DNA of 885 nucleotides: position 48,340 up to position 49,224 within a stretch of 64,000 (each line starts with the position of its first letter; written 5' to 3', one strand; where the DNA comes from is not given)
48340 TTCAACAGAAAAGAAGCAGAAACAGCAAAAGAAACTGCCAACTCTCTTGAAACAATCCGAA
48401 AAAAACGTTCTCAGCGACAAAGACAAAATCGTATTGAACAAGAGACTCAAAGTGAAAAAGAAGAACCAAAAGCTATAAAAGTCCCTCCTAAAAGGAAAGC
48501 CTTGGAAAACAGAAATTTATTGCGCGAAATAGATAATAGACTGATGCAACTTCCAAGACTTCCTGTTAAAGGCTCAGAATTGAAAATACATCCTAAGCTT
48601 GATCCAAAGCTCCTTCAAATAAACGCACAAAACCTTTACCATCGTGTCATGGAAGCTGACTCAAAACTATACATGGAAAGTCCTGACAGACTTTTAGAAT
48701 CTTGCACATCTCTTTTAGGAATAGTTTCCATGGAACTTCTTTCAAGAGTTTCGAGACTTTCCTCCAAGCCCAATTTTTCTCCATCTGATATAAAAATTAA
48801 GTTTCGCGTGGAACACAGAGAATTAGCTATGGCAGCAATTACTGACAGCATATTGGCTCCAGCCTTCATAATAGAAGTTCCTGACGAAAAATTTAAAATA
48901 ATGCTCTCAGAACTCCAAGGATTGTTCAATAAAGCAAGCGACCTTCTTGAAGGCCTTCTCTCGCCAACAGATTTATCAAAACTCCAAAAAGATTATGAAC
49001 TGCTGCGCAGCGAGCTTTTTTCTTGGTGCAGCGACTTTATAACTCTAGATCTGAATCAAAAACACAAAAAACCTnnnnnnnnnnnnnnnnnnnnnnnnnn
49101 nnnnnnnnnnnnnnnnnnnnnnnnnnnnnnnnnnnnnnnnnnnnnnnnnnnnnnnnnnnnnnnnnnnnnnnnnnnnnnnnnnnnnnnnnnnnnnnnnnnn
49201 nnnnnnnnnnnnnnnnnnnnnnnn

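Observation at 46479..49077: comEA-like/comEC pair in which ComEC lacks the beta-lactamase nuclease domain and carries a different C-terminal module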

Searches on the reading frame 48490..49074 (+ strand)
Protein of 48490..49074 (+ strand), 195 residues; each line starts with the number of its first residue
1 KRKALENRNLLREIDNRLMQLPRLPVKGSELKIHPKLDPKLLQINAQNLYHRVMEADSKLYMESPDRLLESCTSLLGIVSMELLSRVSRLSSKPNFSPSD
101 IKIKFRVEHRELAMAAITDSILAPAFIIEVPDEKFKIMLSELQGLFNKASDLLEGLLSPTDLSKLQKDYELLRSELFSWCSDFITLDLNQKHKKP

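Call 11: search_protein_families(library=pfam, alignment_id=A2, max_evalue=10)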
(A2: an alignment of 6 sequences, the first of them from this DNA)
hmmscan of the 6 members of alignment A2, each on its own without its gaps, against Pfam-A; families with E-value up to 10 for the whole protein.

A. member 1, seq(195 aa): 0 families

B. families by the number of members that match (of 6 scanned): 1 family
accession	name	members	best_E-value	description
PF22642.1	MinC_N_1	1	0.039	Cell-division inhibitor MinC, N-terminal domain-like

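Call 12: search_solved_structures(query=A2, max_evalue=10)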
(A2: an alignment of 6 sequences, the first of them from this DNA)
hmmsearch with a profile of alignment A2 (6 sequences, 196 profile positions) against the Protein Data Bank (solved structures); distinct sequences matched with E-value up to 10: 7.
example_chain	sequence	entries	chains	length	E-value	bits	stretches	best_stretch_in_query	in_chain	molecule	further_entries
1p4a_A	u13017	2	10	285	0.24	14.1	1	65-137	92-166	Pur operon repressor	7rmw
1o57_A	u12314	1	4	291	0.25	14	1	65-137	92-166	PUR OPERON REPRESSOR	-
9d01_A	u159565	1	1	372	0.35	13.5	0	114-187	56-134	a-iTHR-201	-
7c7z_A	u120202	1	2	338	0.44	13.2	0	13-58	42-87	Flagellar hook-associated protein 3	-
9f5x_1M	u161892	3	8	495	0.61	12.7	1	112-163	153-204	MPP-Beta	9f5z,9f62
3bm3_A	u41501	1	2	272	0.66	12.6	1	19-70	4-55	PspGI restriction endonuclease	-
5yti_A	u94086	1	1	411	0.67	12.6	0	13-58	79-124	Flagellar hook associated protein type 3 FlgL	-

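Call 15: find_related_loci(query=A2, collection=genome_contigs, flank=8000)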
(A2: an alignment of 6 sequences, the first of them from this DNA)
Query A2 (195 aa) in genome_contigs; peptide patterns used: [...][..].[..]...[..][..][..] (x = any residue, [..] = any of these).
57 stretches matched a pattern; 16 encode a relative of the query (tblastn E <= 1e-3); 16 distinct loci.
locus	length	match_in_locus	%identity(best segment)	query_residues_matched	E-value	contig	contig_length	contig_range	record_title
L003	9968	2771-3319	30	10-193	3e-25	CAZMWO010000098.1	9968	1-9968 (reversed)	MAG TPA_asm: uncultured bacterium isolate SRP192927_co6_749 genome assembly, contig: NODE_17469_length_9968_cov_4.386260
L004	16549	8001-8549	32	10-193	2e-24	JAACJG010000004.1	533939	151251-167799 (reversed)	MAG: Candidatus Rifleibacterium amylolyticum isolate CH46 Scaffold03, whole genome shotgun sequence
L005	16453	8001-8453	32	42-193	9e-25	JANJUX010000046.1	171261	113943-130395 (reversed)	MAG: Candidatus Riflebacteria bacterium isolate RXS2_metabat.bin.35 RXS2_k141_160851, whole genome shotgun sequence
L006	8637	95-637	31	5-187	2e-23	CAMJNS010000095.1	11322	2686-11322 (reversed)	MAG: uncultured bacterium isolate SRR12081303_bin.101_metaWRAP_v1.3_MAG genome assembly, contig: ERZ12289767.8812, whole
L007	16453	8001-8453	31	42-193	2e-23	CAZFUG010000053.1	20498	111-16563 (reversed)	MAG TPA_asm: uncultured bacterium isolate binchicken_co115_14 genome assembly, contig: NODE_4200_length_20498_cov_4.8786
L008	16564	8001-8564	29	5-194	7e-23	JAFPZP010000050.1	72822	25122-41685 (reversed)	MAG: Candidatus Riflebacteria bacterium isolate RGIG1619 Goat_Abomasum.Co__c1193750, whole genome shotgun sequence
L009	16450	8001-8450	30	42-192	2e-22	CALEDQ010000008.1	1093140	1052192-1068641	MAG TPA_asm: uncultured bacterium isolate SRR3330203_bin.17_CONCOCT_v1.1_MAG genome assembly, contig: ERZ724088.1, whole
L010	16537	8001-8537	32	5-187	4e-22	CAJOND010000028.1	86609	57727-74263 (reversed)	Candidatus Riflebacteria bacterium isolate Reindeer_2_mag_167 genome assembly, contig: scaffold_855, whole genome shotgu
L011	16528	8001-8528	29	11-187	2e-21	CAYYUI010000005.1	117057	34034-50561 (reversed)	MAG TPA_asm: uncultured bacterium isolate SRP192927_co1_848 genome assembly, contig: NODE_93_length_117057_cov_11.036273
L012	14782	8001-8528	29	11-187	2e-20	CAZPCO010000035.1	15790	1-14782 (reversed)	MAG TPA_asm: uncultured bacterium isolate binchicken_co117_419 genome assembly, contig: NODE_6852_length_15790_cov_4.576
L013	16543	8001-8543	30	5-187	3e-20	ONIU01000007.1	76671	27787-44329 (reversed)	uncultured bacterium isolate RUG334 genome assembly, contig: scaffold_562, whole genome shotgun sequence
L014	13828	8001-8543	29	11-192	6e-20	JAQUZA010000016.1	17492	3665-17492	MAG: Candidatus Riflebacteria bacterium isolate STD2_25 NODE_11980_length_17492_cov_2.976159_Sandtown_D2, whole genome s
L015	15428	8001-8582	29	5-191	1e-20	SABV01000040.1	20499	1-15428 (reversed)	MAG: Erysipelotrichia bacterium isolate INTA.CYC.134 contig-100_2061, whole genome shotgun sequence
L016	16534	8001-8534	28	5-184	5e-15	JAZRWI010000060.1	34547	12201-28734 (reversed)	MAG: Candidatus Avigastranaerophilus sp. isolate T1900044952_TA20190005.MAGScoT_cleanbin_000022 SGB_3702_k141_1176813, w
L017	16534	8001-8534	26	5-184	6e-15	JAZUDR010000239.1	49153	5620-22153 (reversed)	MAG: Candidatus Avigastranaerophilus sp. isolate T1900045308_TH20190078.MAGScoT_cleanbin_000020 SGB_6197_k141_2647474, w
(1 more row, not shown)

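Call 20: find_homologous_proteins(query=A2, max_evalue=0.01)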
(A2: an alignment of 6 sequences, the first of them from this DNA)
Query A2 (6 sequences) (195 aa, profile of the alignment): 6 proteins with E <= 0.01 among 2891 candidates.
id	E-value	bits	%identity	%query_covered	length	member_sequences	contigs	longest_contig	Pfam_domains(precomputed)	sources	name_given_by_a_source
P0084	2.5e-71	257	28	94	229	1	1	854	-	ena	-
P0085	9.1e-67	242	31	97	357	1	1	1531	PF03772.22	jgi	jgi:hypothetical protein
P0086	6.9e-64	233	31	75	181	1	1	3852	-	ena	-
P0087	4.8e-57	211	28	92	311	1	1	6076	-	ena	-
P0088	1.0e-47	180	30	67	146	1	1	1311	-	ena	-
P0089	1.4e-44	170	29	75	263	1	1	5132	-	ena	-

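Call 26: search_protein_representatives(alignment_id=A2)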
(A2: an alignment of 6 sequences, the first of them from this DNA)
Query: 6 sequences, 196 profile positions. Proteins with E-value up to 0.001 (for the whole library): 34; up to 1e-10: 29; up to 1e-30: 17. The best 34 are listed.
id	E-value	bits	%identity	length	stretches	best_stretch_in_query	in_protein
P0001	2.6e-74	265.2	-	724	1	5-195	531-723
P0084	8.1e-72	257.1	-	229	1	2-195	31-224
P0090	2.8e-69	248.9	-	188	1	17-195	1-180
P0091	1.8e-67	242.9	-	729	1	5-193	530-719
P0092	1.5e-59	217.1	-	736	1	5-195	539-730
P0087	1.5e-57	210.5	-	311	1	2-196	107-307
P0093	4.3e-54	199.3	-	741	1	5-195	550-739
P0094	3.0e-50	186.7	-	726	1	4-192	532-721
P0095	2.7e-48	180.3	-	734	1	5-193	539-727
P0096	2.9e-46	173.7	-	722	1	5-191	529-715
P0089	4.4e-45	169.9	-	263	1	4-195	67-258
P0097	1.2e-41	158.7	-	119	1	77-192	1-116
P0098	8.8e-41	155.8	-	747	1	6-195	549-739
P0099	4.8e-36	140.4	-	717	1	4-187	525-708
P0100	4.4e-34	134.0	-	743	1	6-194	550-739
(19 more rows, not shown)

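Call 44: predict_structure(alignment_id=A4)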
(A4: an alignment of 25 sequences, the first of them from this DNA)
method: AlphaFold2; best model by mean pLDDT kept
length: 192 residues; sequences in the alignment: 25
mean_pLDDT: 92.9   pTM: 0.90
mean pLDDT of the five models: 92.9, 92.5, 91.9, 91.1, 91.0
residues with pLDDT >= 90: 150; 70-90: 39; 50-70: 3; < 50: 0
segments of 3 or more residues with pLDDT < 50: none
pLDDT, mean of each block of 10 residues (from residue 1): 95 96 82 96 95 94 97 98 88 76 94 93 90 97 98 93 97 98 93 67
secondary structure, 60 per line:
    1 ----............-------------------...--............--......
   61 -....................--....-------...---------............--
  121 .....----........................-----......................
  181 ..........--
elements in order: H5-16 H41-52 H55-60 H62-81 H84-87 H107-118 H121-125 H130-153 H159-190

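Call 53: fold_search(model_id=the predicted structure, library=pdb)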
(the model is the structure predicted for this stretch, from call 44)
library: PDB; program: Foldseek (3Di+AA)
matches with E <= 10: 374; with E <= 0.001: 0
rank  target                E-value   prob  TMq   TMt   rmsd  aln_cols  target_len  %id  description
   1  2l7n_MODEL_1_A        2.4e-01  0.30  0.28  0.31  20.5       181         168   16  Solution Structure of the R5 Domain of Talin (released 2011-12-14)
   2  9ecf_J                5.3e-01  0.13  0.23  0.23  15.0       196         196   16  Crystal structure of the hERbeta LBD complexed with androstenediol and SRC 2-2 peptide (crystal form 2) (released 2025-11-19)
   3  5k13                  6.2e-01  0.08  0.20  0.17  16.7       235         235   11  Crystal structure of the RAR alpha ligand-binding domain in complex with an antagonist (released 2016-06-22)
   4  5cxg_D                6.8e-01  0.11  0.20  0.21  15.7       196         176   14  Crystal structure of Mycobacterium tuberculosis KstR in complex with PEG (released 2016-02-17)
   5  9gfi_A                7.2e-01  0.10  0.22  0.19  16.3       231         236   11  hRAR alpha LBD-AM580 complex with staple peptide (released 2025-02-12)
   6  3zdl_A                7.6e-01  0.12  0.24  0.20  22.4       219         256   10  Vinculin head (1-258) in complex with a RIAM fragment (released 2013-02-13)
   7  6ylg_b                7.9e-01  0.18  0.26  0.10  15.0       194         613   10  Rix1-Rea1 pre-60S particle - 60S core, body 1 (rigid body refinement) (released 2020-07-29)
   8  2l10_MODEL_1_A        7.9e-01  0.15  0.25  0.30  18.9       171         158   18  Solution Structure of the R6 Domain of Talin (released 2011-08-31)
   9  7nac_b                9.7e-01  0.23  0.31  0.15  13.5       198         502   10  State E2 nucleolar 60S ribosomal biogenesis intermediate - Composite model (released 2022-11-09)
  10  1ot7_A                9.7e-01  0.09  0.22  0.20  14.1       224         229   15  Structural Basis for 3-deoxy-CDCA Binding and Activation of FXR (released 2004-03-23)
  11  2acl_B                9.7e-01  0.06  0.19  0.17  17.2       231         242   14  Liver X-Receptor alpha Ligand Binding Domain with SB313987 (released 2005-09-20)
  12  8xym_A                9.7e-01  0.06  0.18  0.04  24.8       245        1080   11  Cryo-EM structure of CX1 spike protein (6P) (released 2025-01-22)
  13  8w6j_A                1.1e+00  0.06  0.18  0.12  22.5       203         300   10  Cryo-EM structure of Escherichia coli Str K12 FtsE(E163Q)X/EnvC complex with ATP in peptidisc (released 2023-12-20)
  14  9nnf_A                1.2e+00  0.30  0.34  0.44  15.9       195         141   11  Cryo-EM structure of a de-novo designed binder NY1-B04 in complex with HLA-A*02:01 and NY-ESO-1-derived peptide SLLMWI (released 2025-07-23)
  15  5cwf_B                1.2e+00  0.08  0.20  0.21  18.2       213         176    7  Crystal structure of de novo designed helical repeat protein DHR8 (released 2015-12-16)
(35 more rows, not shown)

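Call 54: search_protein_families(library=pfam, alignment_id=A4, max_evalue=10)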
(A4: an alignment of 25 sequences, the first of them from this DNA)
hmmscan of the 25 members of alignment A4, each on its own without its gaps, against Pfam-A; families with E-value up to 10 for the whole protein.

A. member 1, seq(192 aa): 0 families

B. families by the number of members that match (of 25 scanned): 13 families
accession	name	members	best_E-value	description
PF02197.22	RIIa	2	0.019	Regulatory subunit of type II PKA R-subunit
PF14649.11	Spatacsin_C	1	0.013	Spatacsin C-terminus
PF12840.13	HTH_20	1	0.024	Helix-turn-helix domain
PF00604.22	Flu_PB2_5th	1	0.03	Influenza RNA polymerase PB2 CAP binding domain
PF22642.1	MinC_N_1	1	0.034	Cell-division inhibitor MinC, N-terminal domain-like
PF04662.18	Luteo_PO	1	0.036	Luteovirus P0 protein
PF23216.1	WH_CYT4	1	0.053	Mitochondrial protein cyt-4, winged helix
PF17221.8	COMMD1_N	1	0.058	COMMD1 N-terminal domain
PF03776.19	MinE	1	0.073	Septum formation topological specificity factor MinE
PF18845.6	baeRF_family3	1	0.082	Bacterial archaeo-eukaryotic release factor family 3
PF18026.6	Exog_C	1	0.2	Endo/exonuclease (EXOG) C-terminal domain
PF16065.10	DUF4807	1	0.21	Domain of unknown function (DUF4807)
PF11110.13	Phage_hub_GP28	1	0.24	Baseplate hub distal subunit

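Call 55: search_solved_structures(query=A4, max_evalue=10)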
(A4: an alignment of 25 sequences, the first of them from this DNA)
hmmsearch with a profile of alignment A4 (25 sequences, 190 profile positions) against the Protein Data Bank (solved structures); distinct sequences matched with E-value up to 10: 3.
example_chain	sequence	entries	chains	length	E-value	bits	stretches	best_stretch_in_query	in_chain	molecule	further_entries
6x8n_A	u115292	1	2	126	0.19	14.2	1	127-163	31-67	De novo designed ABLE protein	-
7zq8_A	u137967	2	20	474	0.23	13.9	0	140-175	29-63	VelcroVax tandem HBcAg with SUMO-Affimer inserted at MIR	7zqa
9taq_A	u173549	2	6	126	0.25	13.8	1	127-163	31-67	De novo photoenzyme variant ABLE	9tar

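Call 79: find_homologous_proteins(query=A4, max_evalue=0.01)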
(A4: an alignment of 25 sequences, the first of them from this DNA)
Query A4 (25 sequences): 8000 candidates shared short words with the query, none scored E <= 0.01.

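Call 82: find_related_loci(query=A2, collection=metagenome_contigs, flank=3000)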
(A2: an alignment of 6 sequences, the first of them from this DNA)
Query A2 (195 aa) in metagenome_contigs; peptide patterns used: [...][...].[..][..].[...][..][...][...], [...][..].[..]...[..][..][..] (x = any residue, [..] = any of these).
212 stretches matched a pattern; 13 encode a relative of the query (tblastn E <= 1e-3); 13 distinct loci.
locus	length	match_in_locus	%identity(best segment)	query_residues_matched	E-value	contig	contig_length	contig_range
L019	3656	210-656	32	42-191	7e-26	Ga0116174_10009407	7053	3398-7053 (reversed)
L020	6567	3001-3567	31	5-194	1e-25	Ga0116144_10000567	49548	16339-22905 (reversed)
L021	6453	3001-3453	32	42-193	2e-25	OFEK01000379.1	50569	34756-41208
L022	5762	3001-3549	32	10-193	5e-25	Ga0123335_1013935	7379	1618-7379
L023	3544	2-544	30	5-187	1e-23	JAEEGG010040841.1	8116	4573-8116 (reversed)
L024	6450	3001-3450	32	42-192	1e-23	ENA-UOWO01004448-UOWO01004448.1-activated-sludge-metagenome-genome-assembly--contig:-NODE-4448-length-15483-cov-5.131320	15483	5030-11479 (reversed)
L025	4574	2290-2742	30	42-193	2e-23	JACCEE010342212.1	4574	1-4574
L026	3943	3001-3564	29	5-194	5e-23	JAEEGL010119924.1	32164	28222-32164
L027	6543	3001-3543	30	11-193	6e-22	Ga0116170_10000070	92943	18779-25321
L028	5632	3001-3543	29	5-187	8e-20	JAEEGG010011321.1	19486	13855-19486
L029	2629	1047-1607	29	5-187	2e-19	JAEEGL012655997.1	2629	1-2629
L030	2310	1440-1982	29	5-187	2e-15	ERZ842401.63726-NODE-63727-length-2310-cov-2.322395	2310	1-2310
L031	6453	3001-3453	32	42-193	2e-25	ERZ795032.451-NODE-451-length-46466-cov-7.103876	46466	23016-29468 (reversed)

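Call 83: find_related_loci(query=A2, collection=viral_contigs, flank=3000)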
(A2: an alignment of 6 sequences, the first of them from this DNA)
Query A2 (195 aa) in viral_contigs; peptide patterns used: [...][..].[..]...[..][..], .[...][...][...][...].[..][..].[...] (x = any residue, [..] = any of these).
54 stretches matched a pattern, but none encodes a relative of the query by tblastn (E <= 1e-3).
